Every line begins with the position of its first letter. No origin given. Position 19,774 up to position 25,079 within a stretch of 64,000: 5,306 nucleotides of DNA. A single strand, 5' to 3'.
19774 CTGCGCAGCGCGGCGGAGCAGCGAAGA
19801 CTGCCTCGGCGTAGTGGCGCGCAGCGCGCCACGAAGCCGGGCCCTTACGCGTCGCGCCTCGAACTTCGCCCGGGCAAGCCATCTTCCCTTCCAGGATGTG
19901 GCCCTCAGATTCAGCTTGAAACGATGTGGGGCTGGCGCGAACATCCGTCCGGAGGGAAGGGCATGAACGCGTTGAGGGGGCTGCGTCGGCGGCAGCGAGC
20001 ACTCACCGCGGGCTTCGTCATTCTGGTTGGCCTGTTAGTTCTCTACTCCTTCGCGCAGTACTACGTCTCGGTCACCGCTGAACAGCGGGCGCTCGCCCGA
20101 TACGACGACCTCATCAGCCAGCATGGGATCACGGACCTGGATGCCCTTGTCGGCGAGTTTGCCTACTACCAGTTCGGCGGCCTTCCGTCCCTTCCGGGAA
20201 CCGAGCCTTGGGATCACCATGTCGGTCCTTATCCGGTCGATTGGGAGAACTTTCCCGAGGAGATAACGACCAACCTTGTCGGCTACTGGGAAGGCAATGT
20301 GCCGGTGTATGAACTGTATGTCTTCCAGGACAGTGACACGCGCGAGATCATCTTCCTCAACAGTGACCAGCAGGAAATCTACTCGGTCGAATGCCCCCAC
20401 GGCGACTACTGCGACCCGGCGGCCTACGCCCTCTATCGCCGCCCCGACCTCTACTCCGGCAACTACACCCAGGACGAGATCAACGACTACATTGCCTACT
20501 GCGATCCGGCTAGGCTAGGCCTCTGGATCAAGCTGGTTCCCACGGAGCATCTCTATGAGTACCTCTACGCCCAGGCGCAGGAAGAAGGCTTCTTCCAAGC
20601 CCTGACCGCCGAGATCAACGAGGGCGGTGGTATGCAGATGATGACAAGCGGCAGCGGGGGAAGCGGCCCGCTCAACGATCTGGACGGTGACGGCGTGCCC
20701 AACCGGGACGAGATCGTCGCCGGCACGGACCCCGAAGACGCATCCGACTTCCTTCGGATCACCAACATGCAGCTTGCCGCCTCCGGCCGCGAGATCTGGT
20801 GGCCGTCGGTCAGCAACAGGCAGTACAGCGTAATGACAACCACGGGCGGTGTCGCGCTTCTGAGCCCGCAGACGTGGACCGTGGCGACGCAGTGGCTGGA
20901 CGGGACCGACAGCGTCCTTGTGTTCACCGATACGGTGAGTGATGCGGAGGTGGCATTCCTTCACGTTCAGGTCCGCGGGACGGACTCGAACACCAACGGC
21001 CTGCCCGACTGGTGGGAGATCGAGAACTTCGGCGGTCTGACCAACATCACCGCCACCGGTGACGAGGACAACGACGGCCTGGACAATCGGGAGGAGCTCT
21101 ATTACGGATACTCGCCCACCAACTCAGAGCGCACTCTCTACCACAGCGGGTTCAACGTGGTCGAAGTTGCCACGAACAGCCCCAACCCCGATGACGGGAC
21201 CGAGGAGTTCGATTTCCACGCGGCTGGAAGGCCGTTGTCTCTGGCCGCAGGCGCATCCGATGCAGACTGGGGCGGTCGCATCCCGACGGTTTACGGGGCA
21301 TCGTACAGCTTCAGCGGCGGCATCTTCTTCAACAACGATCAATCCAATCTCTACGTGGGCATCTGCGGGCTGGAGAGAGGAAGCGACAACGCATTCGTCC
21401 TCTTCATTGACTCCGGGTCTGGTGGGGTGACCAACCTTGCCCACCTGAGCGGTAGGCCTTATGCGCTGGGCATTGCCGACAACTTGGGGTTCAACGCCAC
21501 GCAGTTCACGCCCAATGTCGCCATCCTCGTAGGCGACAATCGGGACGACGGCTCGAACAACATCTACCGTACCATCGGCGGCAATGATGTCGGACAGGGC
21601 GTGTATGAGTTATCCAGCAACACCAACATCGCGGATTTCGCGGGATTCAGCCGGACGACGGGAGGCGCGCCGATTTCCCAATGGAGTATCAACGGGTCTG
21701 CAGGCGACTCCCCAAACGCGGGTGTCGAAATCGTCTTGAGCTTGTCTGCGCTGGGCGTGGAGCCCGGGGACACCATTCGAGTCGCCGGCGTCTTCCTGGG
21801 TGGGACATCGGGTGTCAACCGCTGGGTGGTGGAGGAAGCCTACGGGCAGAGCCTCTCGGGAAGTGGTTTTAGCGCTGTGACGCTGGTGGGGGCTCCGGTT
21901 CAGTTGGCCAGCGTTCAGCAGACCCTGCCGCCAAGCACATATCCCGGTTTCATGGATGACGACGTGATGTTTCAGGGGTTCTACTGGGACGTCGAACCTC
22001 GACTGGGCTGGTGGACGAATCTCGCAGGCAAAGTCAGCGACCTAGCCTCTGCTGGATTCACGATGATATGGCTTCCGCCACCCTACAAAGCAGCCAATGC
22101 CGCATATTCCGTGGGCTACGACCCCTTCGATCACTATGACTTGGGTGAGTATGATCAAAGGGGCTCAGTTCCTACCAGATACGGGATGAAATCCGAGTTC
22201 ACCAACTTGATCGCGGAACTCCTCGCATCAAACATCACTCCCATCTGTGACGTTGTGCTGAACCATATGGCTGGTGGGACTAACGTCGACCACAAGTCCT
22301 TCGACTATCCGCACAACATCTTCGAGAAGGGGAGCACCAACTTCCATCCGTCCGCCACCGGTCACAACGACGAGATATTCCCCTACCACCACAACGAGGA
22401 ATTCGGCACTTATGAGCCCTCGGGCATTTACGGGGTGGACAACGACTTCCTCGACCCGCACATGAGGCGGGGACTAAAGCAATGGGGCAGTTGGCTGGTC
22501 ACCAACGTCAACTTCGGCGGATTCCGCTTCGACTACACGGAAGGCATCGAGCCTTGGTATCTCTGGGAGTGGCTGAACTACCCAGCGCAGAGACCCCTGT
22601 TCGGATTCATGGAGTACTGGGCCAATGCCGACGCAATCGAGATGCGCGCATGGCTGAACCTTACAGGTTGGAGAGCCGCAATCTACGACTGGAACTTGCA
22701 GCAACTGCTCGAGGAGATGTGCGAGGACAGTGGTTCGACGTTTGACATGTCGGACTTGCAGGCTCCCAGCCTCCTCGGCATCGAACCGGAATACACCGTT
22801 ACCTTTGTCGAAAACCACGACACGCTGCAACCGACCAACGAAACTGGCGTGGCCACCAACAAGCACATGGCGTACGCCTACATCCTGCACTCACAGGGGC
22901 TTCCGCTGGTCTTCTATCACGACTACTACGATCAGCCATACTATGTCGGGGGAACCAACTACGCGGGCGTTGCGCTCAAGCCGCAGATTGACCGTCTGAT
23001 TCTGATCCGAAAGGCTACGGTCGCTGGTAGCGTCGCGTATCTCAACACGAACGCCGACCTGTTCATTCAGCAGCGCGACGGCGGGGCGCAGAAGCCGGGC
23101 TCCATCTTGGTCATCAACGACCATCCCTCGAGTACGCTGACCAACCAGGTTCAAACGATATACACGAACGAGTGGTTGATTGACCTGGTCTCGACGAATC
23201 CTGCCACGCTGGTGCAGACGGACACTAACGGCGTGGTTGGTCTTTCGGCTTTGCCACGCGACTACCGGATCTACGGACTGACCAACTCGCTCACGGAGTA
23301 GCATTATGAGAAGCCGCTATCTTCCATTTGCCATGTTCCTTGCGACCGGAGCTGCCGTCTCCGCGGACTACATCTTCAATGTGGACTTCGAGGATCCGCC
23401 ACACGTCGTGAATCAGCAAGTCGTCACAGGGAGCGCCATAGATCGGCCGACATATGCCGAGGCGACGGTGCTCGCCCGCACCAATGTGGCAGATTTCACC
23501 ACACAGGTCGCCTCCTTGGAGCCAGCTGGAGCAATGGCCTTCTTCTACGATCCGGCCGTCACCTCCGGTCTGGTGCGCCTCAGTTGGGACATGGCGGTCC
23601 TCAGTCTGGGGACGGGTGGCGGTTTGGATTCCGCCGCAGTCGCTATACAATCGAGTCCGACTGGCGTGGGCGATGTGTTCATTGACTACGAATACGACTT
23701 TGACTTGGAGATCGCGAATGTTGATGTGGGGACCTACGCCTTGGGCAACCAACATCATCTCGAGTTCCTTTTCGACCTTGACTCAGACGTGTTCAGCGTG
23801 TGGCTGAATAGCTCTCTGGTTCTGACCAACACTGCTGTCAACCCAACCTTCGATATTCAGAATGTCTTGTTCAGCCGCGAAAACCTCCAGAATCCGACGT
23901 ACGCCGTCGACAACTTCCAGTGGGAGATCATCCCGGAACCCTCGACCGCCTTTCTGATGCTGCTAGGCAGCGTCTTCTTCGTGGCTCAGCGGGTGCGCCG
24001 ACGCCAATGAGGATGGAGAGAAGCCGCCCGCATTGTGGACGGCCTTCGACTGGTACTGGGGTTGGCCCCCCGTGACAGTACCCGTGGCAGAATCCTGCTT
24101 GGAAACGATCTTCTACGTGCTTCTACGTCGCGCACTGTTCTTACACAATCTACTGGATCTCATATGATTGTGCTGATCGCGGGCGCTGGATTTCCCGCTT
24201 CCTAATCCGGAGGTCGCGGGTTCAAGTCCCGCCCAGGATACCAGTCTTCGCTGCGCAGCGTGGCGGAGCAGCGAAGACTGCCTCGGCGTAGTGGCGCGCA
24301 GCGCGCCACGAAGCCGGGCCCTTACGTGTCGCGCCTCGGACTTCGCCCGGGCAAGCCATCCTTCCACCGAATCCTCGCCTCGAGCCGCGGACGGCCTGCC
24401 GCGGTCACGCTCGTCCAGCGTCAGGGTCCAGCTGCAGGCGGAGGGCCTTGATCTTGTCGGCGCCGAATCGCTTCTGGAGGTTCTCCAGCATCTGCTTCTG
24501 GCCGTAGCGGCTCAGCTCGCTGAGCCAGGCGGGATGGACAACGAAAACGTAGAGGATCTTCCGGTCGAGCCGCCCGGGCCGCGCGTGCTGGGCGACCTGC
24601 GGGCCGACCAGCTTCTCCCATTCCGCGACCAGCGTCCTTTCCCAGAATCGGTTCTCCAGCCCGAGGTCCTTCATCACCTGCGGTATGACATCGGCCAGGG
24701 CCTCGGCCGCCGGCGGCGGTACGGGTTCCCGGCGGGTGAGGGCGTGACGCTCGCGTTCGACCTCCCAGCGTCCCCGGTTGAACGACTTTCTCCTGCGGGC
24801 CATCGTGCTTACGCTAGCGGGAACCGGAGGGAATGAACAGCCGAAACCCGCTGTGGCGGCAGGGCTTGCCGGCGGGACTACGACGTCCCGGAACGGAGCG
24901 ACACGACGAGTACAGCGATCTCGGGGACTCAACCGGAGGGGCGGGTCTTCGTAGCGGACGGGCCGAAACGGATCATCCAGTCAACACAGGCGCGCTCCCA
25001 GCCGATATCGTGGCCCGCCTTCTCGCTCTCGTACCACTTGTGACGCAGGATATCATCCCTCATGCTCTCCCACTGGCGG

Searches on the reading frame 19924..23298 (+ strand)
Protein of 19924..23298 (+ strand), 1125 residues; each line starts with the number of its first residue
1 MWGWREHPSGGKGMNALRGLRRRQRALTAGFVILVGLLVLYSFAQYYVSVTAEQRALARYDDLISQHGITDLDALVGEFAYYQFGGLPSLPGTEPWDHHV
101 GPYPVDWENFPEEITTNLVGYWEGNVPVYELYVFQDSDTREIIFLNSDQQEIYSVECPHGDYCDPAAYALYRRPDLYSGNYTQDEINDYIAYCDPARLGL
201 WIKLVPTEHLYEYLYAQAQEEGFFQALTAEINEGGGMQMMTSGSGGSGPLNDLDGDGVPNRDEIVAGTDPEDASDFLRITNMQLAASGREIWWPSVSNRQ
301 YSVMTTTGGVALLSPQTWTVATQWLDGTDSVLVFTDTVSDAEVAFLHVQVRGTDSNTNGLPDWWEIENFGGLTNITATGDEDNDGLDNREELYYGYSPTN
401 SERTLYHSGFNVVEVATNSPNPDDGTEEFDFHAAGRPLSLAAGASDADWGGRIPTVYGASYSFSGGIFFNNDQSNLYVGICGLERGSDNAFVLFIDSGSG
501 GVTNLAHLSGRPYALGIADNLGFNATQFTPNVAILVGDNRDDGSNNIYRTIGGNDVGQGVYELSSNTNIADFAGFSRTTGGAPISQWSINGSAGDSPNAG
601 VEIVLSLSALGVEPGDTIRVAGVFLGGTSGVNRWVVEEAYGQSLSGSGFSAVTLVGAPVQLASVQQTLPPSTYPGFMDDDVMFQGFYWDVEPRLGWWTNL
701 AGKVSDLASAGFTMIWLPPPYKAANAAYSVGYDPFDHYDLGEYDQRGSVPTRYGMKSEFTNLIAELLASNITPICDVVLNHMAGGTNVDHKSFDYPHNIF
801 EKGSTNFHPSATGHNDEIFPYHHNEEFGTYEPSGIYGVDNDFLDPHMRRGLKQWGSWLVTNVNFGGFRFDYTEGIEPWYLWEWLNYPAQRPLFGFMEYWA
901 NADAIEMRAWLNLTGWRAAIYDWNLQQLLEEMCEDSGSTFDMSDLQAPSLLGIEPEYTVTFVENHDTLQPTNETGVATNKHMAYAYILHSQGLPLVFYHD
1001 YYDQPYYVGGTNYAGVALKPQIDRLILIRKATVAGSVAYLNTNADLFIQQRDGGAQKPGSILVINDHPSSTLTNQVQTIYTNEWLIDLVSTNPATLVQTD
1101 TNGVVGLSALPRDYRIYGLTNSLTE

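Call 12: search_protein_families(library=pfam, proteins=[window:19924-23298:+], max_evalue=0.01)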
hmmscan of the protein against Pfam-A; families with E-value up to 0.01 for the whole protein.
window:19924-23298:+ (1125 aa): 3 families
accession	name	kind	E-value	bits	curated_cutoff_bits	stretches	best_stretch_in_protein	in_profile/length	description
PF00128.31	Alpha-amylase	-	6.7e-09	35.9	22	1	700-873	21-191/446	Alpha amylase, catalytic domain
PF18884.5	TSP3_bac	-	0.0025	18.1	25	0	252-271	1-20/22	Bacterial TSP3 repeat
PF18663.7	Pallilysin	-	0.0034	17.8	25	0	130-156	33-59/118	Pallilysin beta barrel domain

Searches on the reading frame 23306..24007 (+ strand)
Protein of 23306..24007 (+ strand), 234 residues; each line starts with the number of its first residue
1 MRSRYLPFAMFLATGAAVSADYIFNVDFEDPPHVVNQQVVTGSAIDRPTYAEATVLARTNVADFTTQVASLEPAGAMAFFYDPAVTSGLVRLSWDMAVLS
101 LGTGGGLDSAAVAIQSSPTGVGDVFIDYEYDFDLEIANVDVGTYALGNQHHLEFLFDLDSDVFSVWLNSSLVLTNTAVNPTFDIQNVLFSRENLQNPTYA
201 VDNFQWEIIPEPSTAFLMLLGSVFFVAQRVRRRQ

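Call 12: search_protein_families(library=pfam, proteins=[window:23306-24007:+], max_evalue=0.01)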
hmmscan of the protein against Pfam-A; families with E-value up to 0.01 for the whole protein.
window:23306-24007:+ (234 aa): 1 family
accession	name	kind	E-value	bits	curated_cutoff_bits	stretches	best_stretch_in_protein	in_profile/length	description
PF07589.16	PEP-CTERM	-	0.00067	20.1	20.7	1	209-232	2-24/24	PEP-CTERM motif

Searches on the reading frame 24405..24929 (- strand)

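Call 35: search_protein_families(library=pfam, proteins=[window:24405-24929:-], max_evalue=0.001)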
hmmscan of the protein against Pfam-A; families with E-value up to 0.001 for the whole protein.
window:24405-24929:- (174 aa): 1 family
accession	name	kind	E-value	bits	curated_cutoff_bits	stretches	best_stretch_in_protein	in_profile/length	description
PF05258.17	DciA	-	1.8e-20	73.4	24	1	78-164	2-88/89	Dna[CI] antecedent, DciA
